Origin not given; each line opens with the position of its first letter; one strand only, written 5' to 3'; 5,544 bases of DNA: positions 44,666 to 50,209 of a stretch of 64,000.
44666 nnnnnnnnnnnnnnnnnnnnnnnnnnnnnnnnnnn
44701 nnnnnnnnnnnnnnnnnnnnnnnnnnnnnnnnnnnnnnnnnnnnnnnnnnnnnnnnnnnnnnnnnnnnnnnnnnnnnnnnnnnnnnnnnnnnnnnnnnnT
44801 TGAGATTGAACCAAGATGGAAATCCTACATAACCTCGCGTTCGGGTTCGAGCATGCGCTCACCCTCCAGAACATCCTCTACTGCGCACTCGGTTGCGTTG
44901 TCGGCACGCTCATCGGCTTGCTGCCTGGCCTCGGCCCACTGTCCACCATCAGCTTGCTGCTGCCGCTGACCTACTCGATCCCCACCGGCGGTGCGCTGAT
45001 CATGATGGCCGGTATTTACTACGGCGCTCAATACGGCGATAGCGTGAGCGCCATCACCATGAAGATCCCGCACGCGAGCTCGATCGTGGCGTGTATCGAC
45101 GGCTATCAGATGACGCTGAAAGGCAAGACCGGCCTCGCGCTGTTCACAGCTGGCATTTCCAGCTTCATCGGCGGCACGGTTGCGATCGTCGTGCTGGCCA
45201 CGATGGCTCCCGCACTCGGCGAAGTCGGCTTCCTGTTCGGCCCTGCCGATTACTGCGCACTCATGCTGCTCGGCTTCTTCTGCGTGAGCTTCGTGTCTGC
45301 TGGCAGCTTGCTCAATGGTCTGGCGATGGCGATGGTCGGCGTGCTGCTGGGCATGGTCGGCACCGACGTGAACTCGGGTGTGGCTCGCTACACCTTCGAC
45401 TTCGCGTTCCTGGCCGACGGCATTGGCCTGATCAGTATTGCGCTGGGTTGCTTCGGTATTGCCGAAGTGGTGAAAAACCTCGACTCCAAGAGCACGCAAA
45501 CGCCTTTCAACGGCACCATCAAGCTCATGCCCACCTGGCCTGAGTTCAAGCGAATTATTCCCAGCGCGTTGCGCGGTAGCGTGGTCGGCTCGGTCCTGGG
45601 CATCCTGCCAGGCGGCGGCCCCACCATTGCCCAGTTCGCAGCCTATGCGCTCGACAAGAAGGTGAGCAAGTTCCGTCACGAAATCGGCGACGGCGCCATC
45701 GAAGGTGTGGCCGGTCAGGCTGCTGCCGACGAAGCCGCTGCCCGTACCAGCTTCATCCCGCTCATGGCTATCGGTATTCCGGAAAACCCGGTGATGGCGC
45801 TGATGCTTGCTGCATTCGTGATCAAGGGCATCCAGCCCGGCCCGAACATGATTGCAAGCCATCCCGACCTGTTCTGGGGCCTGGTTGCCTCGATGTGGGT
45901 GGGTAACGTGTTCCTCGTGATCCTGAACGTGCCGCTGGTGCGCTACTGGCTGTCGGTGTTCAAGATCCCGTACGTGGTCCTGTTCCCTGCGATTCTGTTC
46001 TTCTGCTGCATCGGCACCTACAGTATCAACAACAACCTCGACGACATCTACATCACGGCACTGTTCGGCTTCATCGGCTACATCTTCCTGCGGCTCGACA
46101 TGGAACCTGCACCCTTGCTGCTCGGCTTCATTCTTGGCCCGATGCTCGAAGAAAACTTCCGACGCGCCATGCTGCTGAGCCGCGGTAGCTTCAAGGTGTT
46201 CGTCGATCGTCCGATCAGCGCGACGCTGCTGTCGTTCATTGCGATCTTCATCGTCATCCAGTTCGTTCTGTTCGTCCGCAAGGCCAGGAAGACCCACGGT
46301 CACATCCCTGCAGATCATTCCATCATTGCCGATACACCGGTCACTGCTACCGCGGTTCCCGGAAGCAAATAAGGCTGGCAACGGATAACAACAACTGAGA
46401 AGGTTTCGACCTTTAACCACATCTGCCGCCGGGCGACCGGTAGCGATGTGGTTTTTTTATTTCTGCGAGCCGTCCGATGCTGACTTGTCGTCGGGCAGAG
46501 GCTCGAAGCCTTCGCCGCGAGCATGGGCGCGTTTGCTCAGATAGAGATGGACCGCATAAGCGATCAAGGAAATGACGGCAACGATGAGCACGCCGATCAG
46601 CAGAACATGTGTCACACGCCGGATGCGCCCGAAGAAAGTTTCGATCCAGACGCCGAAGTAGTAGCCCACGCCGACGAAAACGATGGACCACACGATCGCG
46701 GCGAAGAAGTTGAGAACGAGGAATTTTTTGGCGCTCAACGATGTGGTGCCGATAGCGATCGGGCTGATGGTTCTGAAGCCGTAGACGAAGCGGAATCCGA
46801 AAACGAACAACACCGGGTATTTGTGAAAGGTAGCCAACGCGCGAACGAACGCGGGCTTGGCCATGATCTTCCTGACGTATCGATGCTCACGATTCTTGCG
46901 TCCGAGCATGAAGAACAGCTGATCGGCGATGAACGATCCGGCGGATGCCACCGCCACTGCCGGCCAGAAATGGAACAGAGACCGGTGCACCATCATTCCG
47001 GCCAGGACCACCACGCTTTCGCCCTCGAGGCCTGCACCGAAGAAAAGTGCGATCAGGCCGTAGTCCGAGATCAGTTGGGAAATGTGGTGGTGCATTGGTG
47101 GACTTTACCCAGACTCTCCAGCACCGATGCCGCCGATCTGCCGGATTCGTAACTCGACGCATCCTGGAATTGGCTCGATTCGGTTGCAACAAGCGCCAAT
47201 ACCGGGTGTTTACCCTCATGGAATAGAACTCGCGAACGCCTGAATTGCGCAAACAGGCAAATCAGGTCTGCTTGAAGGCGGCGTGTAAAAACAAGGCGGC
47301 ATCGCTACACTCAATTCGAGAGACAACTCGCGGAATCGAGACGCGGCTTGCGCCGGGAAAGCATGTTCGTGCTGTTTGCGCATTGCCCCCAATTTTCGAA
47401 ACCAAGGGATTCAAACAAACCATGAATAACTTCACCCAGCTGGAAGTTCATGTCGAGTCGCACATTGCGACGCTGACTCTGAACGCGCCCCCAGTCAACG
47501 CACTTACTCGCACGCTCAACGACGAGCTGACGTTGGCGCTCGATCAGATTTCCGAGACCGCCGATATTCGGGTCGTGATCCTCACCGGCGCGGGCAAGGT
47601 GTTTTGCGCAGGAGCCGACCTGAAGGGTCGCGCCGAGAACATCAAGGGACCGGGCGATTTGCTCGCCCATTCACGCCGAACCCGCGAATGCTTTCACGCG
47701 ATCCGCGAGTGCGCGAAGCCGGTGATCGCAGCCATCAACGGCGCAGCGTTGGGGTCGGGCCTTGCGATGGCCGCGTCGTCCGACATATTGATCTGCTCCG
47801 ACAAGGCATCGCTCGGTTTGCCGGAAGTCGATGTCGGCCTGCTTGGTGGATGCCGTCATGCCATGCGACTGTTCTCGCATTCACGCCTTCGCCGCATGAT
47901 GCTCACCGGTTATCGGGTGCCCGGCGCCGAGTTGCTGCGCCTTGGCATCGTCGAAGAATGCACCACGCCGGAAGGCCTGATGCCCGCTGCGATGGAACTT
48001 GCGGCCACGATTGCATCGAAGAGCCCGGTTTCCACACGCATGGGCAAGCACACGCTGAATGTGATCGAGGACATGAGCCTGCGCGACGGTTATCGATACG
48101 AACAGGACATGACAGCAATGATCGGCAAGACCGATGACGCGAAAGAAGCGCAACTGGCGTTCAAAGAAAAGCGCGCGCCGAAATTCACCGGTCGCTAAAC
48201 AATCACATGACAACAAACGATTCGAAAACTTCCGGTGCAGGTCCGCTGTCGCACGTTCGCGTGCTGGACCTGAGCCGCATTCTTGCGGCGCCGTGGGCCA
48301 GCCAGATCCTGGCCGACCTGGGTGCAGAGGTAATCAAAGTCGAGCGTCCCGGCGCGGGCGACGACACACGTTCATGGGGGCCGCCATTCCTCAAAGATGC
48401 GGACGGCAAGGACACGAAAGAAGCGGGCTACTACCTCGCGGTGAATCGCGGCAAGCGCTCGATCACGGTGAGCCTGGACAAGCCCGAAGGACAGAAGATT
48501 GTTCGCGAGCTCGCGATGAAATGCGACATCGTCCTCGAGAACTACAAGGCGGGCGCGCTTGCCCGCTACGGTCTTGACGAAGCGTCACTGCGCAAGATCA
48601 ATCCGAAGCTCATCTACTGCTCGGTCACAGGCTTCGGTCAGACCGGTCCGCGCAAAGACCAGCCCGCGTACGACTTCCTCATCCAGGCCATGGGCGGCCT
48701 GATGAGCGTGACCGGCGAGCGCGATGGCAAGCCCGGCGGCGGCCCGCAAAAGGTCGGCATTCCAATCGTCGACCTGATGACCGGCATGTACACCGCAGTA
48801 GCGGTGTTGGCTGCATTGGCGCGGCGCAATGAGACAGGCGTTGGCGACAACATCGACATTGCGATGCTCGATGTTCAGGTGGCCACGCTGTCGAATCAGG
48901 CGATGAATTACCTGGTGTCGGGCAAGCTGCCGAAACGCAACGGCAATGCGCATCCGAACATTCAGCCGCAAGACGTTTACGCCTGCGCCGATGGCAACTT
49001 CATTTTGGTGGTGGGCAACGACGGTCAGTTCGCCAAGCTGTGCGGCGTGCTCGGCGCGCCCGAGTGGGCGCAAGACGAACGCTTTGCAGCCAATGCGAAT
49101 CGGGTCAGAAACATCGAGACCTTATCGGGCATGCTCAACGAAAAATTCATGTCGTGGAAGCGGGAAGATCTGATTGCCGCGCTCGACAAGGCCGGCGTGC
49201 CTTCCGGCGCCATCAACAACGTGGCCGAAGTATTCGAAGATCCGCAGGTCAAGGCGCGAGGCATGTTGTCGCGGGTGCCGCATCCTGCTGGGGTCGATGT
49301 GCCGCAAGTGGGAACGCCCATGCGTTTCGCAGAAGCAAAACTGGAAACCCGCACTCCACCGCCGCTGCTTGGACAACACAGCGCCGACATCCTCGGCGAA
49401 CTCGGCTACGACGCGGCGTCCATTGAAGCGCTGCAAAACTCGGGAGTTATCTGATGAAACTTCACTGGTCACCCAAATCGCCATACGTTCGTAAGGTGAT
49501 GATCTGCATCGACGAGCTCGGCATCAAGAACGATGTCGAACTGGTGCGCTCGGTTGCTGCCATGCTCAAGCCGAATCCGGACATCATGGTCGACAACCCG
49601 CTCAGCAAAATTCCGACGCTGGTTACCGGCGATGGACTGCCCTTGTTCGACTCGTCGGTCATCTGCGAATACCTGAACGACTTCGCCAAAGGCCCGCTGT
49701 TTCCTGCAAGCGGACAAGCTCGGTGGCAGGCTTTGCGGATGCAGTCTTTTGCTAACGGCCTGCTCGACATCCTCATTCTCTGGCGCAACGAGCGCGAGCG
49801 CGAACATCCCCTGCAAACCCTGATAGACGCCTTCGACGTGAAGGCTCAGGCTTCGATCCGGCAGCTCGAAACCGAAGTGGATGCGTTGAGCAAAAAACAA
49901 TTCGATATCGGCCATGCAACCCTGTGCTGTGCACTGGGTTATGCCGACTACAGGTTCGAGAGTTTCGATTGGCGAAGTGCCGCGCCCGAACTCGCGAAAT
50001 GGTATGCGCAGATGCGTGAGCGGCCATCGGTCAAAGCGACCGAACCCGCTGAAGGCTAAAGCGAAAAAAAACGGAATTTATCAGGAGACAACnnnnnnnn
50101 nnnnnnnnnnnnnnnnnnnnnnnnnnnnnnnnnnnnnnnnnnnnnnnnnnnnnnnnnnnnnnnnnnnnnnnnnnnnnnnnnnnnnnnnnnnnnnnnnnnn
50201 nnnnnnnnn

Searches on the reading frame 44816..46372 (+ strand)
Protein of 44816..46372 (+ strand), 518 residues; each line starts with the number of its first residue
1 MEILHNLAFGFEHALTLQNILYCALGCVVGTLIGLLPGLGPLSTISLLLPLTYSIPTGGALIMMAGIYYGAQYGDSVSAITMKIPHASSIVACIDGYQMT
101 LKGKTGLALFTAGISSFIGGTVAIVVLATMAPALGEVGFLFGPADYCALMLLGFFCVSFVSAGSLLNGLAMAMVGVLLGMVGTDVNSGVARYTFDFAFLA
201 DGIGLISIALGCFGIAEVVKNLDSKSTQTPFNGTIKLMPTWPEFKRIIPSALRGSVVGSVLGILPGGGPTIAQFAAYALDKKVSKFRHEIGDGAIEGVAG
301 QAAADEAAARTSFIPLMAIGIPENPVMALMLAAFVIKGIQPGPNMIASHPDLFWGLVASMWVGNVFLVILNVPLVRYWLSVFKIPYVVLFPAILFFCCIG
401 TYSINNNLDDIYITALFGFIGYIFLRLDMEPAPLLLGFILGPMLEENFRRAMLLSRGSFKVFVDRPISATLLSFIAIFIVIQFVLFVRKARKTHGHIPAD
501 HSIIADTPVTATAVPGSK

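Call 64: search_protein_families(library=pfam, proteins=[window:44816-46372:+])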
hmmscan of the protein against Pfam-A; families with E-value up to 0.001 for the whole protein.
window:44816-46372:+ (518 aa): 1 family
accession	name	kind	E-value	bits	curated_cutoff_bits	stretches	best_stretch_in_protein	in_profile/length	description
PF01970.21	TctA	-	7.2e-139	463.5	28.9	1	20-436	1-423/423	Tripartite tricarboxylate transporter TctA family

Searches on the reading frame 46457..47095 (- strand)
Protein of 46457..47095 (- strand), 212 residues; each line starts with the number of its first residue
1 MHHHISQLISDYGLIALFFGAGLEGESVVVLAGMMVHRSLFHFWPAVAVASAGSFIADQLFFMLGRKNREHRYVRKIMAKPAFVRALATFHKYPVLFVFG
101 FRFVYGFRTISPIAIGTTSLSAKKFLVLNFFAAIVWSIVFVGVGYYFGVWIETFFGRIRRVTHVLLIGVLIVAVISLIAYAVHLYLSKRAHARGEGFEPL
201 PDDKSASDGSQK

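Call 64: search_protein_families(library=pfam, proteins=[window:46457-47095:-])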
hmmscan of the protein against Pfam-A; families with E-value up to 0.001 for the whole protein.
window:46457-47095:- (212 aa): 1 family
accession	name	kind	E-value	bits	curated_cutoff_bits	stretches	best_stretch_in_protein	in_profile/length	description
PF09335.16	VTT_dom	-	2.4e-16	60.7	33.9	1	26-145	4-122/123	VTT domain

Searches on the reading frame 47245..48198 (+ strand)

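Call 64: search_protein_families(library=pfam, proteins=[window:47245-48198:+])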
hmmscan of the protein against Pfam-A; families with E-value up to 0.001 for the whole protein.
window:47245-48198:+ (317 aa): 2 families
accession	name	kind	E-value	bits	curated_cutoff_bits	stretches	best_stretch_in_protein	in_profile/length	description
PF00378.25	ECH_1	-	2.4e-52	178.2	27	1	71-316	3-250/251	Enoyl-CoA hydratase/isomerase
PF16113.10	ECH_2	-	2e-27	97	27.2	1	75-240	2-172/335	Enoyl-CoA hydratase/isomerase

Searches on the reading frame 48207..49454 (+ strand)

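Call 64: search_protein_families(library=pfam, proteins=[window:48207-49454:+])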
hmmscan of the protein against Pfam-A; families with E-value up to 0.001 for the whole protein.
window:48207-49454:+ (415 aa): 1 family
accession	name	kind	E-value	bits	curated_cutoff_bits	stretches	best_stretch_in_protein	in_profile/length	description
PF02515.22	CoA_transf_3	-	6.5e-132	440.5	23.3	1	14-392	1-366/366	CoA-transferase family III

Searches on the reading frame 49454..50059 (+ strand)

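Call 64: search_protein_families(library=pfam, proteins=[window:49454-50059:+])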
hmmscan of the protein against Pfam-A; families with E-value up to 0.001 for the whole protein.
window:49454-50059:+ (201 aa): 4 families
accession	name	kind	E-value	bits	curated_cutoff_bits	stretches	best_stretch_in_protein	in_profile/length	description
PF13409.12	GST_N_2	-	7.5e-16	58.9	25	1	9-76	2-69/70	Glutathione S-transferase, N-terminal domain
PF13417.12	GST_N_3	-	1.2e-11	45.2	22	1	3-76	1-69/75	Glutathione S-transferase, N-terminal domain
PF02798.26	GST_N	-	7e-08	33.1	20.9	1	7-75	9-75/76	Glutathione S-transferase, N-terminal domain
PF13410.11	GST_C_2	-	2.1e-06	28.2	24.9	1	124-185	4-68/69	Glutathione S-transferase, C-terminal domain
